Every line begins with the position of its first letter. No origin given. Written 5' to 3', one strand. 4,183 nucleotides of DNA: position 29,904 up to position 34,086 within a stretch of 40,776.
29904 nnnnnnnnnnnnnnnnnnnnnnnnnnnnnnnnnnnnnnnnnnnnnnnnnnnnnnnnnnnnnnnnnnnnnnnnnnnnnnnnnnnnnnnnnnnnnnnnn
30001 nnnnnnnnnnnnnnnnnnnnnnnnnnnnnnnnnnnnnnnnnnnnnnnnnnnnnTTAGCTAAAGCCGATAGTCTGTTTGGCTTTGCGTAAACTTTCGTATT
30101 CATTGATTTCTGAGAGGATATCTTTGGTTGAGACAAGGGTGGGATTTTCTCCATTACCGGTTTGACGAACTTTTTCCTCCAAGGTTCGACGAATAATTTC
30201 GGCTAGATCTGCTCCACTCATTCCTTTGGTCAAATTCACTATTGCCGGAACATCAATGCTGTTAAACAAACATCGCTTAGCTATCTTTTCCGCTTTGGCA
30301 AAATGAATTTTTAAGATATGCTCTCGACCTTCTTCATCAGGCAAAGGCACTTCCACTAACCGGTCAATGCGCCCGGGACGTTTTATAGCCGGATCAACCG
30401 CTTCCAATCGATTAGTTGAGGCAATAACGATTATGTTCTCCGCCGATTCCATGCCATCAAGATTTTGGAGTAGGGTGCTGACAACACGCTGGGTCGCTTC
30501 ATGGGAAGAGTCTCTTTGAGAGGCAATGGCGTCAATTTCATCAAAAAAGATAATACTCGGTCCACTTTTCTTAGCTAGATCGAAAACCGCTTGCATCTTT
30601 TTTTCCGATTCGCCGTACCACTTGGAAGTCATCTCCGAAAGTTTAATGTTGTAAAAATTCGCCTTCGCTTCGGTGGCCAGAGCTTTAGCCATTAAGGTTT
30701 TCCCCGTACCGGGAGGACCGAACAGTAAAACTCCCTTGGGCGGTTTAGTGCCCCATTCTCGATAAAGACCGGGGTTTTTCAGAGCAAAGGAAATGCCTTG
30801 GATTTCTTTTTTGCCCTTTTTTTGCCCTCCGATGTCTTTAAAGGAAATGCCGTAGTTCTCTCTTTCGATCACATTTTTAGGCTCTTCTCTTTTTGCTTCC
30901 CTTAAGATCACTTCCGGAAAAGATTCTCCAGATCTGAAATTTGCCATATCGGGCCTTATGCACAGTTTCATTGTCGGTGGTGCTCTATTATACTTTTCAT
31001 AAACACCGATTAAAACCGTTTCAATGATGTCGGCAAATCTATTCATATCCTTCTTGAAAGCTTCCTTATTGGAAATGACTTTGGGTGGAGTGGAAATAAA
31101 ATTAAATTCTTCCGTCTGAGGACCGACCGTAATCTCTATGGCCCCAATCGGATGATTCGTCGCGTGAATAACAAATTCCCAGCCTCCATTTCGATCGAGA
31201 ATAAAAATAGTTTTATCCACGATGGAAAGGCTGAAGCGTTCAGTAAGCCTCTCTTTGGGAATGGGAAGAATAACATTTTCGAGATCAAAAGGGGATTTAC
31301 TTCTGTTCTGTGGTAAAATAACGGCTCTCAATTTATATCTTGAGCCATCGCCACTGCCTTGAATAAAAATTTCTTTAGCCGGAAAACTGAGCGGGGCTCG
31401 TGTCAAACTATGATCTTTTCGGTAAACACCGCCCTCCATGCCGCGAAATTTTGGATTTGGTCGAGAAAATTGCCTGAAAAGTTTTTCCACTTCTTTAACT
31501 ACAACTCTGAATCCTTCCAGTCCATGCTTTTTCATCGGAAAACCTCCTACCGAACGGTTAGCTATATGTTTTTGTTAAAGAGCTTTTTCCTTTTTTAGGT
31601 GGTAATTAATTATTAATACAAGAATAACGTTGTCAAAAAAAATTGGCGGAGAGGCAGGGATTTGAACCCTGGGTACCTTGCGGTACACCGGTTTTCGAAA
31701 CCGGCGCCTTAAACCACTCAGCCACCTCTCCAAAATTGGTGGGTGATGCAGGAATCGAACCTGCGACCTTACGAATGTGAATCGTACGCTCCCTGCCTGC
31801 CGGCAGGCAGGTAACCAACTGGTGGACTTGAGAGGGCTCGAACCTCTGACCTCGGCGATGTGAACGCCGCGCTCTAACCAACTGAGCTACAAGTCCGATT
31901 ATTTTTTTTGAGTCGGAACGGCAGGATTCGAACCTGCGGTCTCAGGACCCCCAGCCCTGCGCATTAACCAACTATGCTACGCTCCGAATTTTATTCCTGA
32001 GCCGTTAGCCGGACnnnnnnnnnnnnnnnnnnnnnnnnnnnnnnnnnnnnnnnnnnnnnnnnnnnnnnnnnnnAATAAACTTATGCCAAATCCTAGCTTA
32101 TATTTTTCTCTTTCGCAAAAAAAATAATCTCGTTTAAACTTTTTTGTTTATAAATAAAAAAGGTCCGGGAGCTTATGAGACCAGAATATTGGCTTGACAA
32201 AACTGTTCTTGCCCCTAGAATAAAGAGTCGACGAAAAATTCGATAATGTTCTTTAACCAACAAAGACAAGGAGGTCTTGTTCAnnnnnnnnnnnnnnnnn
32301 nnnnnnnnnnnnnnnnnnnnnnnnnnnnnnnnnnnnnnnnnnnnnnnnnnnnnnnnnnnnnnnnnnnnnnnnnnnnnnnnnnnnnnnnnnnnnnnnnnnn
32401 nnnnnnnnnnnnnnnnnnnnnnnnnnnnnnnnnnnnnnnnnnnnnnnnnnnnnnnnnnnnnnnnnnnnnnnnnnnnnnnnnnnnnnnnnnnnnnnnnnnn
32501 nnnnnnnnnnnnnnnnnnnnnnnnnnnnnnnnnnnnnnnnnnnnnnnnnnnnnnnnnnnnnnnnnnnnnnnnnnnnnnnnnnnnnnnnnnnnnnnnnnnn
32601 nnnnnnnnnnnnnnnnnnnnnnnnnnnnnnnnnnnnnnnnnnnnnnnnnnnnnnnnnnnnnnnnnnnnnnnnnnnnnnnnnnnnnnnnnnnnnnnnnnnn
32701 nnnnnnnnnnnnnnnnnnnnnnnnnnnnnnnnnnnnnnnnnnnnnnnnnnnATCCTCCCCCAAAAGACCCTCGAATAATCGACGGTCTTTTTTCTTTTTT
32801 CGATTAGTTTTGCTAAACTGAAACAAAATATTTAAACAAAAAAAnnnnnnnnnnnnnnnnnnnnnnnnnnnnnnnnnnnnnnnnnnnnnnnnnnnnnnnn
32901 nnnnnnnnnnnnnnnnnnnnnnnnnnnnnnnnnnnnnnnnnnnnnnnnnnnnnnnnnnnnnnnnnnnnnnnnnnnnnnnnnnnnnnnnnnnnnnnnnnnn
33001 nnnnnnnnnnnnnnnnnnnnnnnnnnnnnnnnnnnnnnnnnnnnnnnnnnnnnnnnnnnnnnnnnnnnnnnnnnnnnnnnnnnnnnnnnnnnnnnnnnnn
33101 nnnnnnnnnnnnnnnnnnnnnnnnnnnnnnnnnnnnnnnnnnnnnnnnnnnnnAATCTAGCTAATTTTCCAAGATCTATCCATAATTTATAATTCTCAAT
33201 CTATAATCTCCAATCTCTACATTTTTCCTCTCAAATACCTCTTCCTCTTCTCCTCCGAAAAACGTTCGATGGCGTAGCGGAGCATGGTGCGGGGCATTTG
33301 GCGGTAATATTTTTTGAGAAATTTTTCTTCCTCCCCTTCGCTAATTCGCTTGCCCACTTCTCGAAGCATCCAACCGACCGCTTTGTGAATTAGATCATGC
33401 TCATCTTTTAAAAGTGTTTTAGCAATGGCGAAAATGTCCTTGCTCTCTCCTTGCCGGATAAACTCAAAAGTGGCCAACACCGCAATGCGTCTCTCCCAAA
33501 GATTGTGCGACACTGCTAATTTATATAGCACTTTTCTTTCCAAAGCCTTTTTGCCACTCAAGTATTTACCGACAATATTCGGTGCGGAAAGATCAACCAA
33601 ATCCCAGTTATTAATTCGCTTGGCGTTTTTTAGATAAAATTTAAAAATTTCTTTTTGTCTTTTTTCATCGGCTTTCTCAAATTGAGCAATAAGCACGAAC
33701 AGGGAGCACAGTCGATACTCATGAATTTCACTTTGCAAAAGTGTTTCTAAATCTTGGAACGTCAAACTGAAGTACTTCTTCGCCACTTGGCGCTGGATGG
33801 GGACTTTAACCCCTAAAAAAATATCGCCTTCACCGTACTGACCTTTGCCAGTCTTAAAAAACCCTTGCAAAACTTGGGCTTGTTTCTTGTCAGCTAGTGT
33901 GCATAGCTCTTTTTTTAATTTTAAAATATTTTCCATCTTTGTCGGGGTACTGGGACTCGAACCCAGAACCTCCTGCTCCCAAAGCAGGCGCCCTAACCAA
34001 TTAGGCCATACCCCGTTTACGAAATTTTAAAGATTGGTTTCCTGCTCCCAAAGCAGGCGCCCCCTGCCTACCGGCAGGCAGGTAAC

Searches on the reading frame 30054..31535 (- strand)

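Call 42: search_protein_families(library=pfam, proteins=[window:30054-31535:-])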
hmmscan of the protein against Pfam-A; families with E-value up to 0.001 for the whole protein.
window:30054-31535:- (493 aa): 12 families
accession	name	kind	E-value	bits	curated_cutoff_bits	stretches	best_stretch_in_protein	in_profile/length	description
PF00004.35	AAA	-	9.1e-44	149.5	21.2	1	269-398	1-131/131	ATPase family associated with various cellular activities (AAA)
PF07724.20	AAA_2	-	2.8e-07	31.2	27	1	269-362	6-102/166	AAA domain (Cdc48 subfamily)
PF13191.12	AAA_16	-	6e-06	27.3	32.6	0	266-293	24-51/167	AAA ATPase domain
PF05496.18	RuvB_N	-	1.8e-05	25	27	1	266-339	33-98/159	Holliday junction DNA helicase RuvB P-loop domain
PF13173.12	AAA_14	-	2.2e-05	24.9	27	1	269-346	5-75/129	AAA domain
PF00910.28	RNA_helicase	-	2.6e-05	25.1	21.5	1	269-375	1-104/105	RNA helicase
PF20720.3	nSTAND3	-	3.6e-05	24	27.2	1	269-368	20-104/155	Novel STAND NTPase 3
PF13238.12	AAA_18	-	4.6e-05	24.3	29.4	1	269-380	1-87/128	AAA domain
PF07728.20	AAA_5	-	6.1e-05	23.5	22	1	268-378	1-125/139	AAA domain (dynein-related subfamily)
PF17862.7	AAA_lid_3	-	7.5e-05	22.6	27.2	1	427-457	2-32/45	AAA+ lid domain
PF13401.12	AAA_22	-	0.00013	22.7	27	0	269-360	8-80/130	AAA domain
PF01695.23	IstB_IS21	-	0.00055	19.9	24.1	0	268-297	94-123/238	IstB-like ATP binding protein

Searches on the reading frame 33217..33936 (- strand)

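Call 42: search_protein_families(library=pfam, proteins=[window:33217-33936:-])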
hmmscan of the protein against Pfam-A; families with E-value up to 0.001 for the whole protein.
window:33217-33936:- (239 aa): 1 family
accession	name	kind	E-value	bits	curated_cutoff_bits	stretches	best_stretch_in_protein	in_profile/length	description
PF08713.17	DNA_alkylation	-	1.1e-61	208.7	21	1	7-226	1-213/213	DNA alkylation repair enzyme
